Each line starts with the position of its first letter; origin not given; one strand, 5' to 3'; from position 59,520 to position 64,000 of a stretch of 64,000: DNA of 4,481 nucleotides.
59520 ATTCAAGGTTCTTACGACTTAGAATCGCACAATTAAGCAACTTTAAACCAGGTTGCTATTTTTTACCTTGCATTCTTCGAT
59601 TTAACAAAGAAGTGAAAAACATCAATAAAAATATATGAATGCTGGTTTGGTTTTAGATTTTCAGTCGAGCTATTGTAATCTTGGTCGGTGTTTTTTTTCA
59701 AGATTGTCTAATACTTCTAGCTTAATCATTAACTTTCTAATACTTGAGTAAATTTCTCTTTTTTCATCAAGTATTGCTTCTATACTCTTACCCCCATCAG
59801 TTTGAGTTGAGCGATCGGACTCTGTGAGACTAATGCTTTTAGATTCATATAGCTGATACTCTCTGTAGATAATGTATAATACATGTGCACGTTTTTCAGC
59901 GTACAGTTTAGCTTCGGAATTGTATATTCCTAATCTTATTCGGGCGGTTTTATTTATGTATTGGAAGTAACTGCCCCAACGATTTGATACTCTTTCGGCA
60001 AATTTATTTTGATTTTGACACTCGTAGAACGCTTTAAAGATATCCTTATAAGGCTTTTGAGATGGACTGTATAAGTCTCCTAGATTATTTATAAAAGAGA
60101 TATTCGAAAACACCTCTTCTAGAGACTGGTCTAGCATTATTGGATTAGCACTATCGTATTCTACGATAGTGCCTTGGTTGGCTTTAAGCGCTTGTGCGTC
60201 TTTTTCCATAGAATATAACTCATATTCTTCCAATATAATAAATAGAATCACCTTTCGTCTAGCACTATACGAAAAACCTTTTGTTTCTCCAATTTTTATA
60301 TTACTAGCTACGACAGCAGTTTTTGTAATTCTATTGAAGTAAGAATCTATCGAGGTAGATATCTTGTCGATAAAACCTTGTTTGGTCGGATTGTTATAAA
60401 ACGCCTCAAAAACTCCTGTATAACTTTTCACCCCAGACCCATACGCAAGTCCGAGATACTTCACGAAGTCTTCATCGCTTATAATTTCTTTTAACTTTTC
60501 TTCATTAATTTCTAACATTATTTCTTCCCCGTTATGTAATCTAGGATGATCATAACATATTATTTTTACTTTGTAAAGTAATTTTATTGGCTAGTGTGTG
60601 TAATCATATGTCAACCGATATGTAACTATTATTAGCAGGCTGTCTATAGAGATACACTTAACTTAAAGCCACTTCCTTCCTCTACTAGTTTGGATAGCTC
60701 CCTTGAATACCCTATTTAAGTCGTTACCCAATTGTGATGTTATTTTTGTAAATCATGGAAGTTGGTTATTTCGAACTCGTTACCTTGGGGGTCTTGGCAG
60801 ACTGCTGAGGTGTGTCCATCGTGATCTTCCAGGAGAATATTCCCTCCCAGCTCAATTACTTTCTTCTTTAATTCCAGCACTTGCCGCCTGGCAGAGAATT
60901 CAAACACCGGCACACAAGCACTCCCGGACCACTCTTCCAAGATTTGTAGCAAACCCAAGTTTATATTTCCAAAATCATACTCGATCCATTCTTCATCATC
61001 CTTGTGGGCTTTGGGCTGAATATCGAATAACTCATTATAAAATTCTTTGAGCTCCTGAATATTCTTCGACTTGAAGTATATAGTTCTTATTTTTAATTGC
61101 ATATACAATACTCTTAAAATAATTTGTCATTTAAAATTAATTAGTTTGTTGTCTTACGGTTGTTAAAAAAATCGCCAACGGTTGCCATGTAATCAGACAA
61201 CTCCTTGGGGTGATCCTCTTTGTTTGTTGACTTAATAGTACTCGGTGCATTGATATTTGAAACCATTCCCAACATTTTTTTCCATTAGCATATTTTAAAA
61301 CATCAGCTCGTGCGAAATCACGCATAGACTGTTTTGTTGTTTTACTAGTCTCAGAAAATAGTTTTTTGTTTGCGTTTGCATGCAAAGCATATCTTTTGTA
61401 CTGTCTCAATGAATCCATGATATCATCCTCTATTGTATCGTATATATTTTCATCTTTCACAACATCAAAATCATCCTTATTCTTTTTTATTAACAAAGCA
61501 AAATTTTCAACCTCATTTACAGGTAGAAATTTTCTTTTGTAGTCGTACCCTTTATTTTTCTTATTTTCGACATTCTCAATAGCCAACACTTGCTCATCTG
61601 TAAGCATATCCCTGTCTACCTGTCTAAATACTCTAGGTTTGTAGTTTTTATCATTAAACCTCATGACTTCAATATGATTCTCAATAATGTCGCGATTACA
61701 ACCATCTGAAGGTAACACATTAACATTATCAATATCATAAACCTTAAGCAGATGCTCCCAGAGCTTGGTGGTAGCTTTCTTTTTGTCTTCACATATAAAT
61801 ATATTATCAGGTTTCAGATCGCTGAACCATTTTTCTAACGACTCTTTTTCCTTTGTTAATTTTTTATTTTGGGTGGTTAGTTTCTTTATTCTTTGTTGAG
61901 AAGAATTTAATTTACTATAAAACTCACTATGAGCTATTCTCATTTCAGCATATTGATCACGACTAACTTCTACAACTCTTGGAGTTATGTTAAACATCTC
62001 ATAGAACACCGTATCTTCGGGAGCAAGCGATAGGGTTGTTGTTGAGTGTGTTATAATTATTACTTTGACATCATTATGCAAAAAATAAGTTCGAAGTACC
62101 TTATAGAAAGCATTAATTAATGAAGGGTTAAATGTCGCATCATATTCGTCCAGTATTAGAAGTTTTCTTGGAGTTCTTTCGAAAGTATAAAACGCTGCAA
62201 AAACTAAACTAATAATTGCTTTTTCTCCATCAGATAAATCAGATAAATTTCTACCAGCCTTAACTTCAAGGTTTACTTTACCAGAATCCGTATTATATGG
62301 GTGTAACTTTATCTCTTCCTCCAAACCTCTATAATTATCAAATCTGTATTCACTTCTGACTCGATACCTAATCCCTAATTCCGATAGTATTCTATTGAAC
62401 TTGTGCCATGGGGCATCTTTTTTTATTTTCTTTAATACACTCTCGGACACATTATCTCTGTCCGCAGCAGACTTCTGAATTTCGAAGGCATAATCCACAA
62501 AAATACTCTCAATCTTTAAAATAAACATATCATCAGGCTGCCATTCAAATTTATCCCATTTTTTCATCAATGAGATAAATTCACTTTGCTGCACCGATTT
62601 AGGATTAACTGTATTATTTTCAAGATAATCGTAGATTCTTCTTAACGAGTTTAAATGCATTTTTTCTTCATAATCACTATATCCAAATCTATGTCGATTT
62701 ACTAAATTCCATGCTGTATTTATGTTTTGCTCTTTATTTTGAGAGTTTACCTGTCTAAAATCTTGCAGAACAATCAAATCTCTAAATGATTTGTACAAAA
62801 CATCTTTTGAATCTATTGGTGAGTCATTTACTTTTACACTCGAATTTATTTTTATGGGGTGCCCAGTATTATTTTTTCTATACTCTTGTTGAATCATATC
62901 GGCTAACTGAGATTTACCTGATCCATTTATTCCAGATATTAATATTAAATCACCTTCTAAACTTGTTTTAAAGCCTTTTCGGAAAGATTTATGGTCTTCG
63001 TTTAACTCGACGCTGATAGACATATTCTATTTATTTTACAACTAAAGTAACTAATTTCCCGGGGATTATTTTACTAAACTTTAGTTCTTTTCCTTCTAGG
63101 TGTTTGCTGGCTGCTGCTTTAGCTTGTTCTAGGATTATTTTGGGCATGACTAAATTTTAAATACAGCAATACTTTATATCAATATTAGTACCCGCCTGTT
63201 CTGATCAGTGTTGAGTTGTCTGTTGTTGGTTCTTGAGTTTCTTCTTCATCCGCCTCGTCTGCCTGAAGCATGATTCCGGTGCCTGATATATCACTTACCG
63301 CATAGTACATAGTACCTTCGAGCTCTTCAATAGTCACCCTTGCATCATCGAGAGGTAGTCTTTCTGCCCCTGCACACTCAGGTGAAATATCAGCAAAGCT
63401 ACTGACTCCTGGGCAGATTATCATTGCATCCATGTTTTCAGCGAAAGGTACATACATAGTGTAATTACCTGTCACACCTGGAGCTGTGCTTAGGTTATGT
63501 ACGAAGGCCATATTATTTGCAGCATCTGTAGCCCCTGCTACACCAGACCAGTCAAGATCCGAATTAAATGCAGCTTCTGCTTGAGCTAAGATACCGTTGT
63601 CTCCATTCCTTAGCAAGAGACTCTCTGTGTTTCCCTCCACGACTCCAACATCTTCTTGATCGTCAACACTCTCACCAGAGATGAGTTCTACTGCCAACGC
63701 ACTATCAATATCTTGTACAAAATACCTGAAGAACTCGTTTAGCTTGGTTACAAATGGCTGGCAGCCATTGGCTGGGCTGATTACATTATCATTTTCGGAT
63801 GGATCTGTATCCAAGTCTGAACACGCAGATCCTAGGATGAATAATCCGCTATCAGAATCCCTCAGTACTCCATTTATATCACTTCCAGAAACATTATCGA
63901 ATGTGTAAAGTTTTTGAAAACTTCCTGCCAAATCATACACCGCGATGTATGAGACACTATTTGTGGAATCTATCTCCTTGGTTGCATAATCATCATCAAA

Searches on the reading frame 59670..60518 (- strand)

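Call 20: search_protein_families(library=pfam, proteins=[window:59670-60518:-], max_evalue=0.001)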
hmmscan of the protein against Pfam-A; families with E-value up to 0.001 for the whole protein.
window:59670-60518:- (282 aa): 0 families

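Call 96: search_protein_families(library=pfam, proteins=[window:59670-60518:-], max_evalue=1)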
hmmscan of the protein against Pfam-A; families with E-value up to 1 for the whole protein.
window:59670-60518:- (282 aa): 2 families
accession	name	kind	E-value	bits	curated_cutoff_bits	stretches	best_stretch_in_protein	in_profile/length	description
PF09365.15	DUF2461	-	0.0068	16.8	22.8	1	150-216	68-128/208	Conserved hypothetical protein (DUF2461)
PF02999.19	Borrelia_orfD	-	0.31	11.8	27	1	161-201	57-97/100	Borrelia orf-D family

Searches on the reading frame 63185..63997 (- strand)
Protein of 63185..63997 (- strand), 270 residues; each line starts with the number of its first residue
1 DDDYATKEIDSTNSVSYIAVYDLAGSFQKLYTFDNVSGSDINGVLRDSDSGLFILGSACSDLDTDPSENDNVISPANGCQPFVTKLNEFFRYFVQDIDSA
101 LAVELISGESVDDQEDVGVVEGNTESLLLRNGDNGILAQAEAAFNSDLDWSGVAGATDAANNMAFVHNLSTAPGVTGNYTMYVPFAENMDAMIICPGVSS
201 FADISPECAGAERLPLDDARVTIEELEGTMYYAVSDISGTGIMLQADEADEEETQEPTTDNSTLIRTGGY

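Call 20: search_protein_families(library=pfam, proteins=[window:63185-63997:-], max_evalue=0.001)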
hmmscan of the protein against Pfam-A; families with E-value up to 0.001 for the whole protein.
window:63185-63997:- (270 aa): 0 families

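Call 31: search_protein_families(library=ncbifam, proteins=[window:63185-63997:-], max_evalue=1)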
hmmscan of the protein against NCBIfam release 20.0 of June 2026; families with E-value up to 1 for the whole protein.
window:63185-63997:- (270 aa): 1 family
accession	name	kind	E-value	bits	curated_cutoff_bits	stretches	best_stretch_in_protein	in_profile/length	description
TIGR04183.1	Por_Secre_tail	domain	0.11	12.4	23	0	9-54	15-55/72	T9SS type A sorting domain-containing protein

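Call 35: find_homologous_proteins(query=window:63188-63997:-, max_evalue=0.01)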
Query window:63188-63997:-: 1385 candidates shared short words with the query, none scored E <= 0.01.
